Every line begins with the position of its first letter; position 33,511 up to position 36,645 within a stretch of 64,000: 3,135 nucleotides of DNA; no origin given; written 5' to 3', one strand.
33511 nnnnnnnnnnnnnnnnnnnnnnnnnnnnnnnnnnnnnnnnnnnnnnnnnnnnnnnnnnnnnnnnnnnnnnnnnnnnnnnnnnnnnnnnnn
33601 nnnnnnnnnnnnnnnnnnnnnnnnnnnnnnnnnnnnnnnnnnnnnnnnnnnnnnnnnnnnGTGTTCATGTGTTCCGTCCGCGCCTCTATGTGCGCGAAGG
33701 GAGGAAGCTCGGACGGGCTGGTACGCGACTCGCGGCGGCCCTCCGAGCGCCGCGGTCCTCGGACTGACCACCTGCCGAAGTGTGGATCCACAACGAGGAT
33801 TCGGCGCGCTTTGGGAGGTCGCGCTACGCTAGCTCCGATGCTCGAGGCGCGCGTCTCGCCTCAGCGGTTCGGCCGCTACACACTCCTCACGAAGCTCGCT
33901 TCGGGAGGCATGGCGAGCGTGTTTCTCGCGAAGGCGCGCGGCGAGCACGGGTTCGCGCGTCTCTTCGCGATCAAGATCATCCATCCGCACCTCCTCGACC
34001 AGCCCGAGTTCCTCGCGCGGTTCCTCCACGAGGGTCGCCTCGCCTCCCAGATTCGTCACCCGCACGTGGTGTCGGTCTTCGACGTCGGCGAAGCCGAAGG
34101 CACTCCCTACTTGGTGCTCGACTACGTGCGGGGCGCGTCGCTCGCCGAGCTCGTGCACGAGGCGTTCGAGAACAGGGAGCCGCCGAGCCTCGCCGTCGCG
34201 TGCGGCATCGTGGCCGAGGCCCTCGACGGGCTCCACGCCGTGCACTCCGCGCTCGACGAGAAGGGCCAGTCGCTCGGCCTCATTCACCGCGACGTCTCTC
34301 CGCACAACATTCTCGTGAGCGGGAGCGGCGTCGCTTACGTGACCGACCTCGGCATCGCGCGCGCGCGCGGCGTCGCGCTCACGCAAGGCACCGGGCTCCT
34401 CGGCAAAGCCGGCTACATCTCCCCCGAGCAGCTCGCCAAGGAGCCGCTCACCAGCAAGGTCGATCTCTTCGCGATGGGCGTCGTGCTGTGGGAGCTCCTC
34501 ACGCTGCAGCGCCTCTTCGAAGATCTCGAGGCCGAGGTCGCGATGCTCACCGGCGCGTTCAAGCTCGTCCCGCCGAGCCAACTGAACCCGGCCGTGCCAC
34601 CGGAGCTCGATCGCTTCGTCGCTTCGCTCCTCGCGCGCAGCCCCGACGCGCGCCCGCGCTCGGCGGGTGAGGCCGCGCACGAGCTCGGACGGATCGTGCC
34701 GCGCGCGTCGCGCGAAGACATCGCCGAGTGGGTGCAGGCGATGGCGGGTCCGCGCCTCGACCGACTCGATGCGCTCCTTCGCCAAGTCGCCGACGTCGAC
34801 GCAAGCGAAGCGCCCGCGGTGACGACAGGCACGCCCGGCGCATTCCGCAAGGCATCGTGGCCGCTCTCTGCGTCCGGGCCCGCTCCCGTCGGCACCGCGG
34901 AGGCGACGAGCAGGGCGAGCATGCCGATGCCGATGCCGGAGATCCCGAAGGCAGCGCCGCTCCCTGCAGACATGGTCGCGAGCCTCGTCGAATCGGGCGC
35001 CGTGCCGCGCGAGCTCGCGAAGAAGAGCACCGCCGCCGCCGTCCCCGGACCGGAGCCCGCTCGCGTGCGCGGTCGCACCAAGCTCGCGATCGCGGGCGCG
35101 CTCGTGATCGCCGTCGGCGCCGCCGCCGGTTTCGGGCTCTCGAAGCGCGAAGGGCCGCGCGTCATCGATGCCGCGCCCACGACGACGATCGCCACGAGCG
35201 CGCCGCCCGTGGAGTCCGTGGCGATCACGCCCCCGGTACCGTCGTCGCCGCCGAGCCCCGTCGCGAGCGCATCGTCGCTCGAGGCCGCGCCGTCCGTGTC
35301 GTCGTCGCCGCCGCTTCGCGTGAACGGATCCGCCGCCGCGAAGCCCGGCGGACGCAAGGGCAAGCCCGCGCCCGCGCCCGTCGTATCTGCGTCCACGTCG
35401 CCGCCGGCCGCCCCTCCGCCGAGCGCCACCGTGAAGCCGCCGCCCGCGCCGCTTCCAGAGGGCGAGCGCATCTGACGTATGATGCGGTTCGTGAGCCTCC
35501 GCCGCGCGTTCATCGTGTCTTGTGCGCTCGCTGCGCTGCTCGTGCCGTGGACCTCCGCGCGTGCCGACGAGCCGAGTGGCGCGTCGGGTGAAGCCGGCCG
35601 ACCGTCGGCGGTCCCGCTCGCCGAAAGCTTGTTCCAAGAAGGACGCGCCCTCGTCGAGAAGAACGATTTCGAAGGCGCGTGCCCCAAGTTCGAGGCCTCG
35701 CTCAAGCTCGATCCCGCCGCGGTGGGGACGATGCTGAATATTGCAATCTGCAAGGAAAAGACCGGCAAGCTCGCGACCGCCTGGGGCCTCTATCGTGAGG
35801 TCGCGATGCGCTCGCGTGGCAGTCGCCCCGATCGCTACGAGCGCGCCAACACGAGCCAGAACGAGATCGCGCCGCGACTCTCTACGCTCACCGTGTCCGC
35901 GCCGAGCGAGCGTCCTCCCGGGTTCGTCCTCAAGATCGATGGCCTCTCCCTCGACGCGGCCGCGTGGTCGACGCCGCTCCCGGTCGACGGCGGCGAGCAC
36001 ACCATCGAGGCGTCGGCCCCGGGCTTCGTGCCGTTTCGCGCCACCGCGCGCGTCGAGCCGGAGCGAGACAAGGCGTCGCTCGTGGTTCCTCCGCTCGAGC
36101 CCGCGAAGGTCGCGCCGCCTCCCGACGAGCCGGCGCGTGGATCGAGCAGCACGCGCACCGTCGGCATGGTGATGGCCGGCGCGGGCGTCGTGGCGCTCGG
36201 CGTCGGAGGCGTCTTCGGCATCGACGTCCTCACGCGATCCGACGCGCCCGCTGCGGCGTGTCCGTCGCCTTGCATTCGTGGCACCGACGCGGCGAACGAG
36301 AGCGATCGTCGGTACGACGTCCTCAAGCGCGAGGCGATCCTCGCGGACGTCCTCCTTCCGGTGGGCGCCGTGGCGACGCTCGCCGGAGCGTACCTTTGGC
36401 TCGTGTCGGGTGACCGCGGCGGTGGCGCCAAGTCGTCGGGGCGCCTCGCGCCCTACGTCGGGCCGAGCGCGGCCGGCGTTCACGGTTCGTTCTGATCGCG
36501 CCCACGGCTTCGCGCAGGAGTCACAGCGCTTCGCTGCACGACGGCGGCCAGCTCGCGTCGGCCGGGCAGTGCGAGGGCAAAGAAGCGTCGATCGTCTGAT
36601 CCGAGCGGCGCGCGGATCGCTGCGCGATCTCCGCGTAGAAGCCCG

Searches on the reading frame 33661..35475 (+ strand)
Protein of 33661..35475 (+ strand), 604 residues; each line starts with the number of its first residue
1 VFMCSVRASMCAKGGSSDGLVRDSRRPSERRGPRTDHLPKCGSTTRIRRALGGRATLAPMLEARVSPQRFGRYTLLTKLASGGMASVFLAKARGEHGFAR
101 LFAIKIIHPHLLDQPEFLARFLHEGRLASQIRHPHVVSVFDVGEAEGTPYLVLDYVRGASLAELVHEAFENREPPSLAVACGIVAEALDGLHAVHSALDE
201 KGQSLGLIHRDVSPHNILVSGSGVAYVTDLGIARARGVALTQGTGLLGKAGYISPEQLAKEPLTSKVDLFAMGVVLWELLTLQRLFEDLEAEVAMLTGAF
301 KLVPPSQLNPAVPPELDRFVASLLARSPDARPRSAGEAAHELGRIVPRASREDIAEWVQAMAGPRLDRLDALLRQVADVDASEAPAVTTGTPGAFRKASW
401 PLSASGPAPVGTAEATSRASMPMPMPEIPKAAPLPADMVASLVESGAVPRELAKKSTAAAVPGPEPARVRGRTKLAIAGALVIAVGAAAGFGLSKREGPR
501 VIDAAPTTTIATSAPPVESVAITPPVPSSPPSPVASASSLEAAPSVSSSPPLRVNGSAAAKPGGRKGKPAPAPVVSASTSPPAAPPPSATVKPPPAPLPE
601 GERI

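Call 29: search_protein_families(library=pfam, proteins=[window:33661-35475:+], max_evalue=0.001)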
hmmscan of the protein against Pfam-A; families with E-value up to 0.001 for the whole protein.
window:33661-35475:+ (604 aa): 3 families
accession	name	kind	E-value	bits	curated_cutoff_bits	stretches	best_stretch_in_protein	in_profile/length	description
PF00069.31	Pkinase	-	2.5e-31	109.5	31.7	1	73-333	1-253/263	Protein kinase domain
PF07714.23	PK_Tyr_Ser-Thr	-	1.9e-23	83.5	23.1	1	75-332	3-249/258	Protein tyrosine and serine/threonine kinase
PF01636.29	APH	-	2.2e-05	24.8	23.2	0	191-233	154-197/239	Phosphotransferase enzyme family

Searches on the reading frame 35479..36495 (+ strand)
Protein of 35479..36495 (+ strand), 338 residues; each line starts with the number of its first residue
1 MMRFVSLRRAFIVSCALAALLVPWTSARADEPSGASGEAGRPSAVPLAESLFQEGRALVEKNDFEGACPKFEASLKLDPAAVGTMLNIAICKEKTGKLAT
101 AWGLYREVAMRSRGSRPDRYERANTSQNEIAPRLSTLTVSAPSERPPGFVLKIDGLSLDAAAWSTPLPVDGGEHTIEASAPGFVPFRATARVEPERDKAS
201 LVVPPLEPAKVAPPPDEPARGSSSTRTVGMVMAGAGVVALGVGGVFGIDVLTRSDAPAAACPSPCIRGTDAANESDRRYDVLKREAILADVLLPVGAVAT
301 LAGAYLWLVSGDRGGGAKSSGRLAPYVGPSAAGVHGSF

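Call 29: search_protein_families(library=pfam, proteins=[window:35479-36495:+], max_evalue=0.001)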
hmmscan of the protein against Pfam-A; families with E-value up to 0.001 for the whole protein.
window:35479-36495:+ (338 aa): 1 family
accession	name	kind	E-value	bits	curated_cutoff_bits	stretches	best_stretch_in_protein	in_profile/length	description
PF07719.23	TPR_2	-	0.00039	20.8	27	1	48-80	1-33/34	Tetratricopeptide repeat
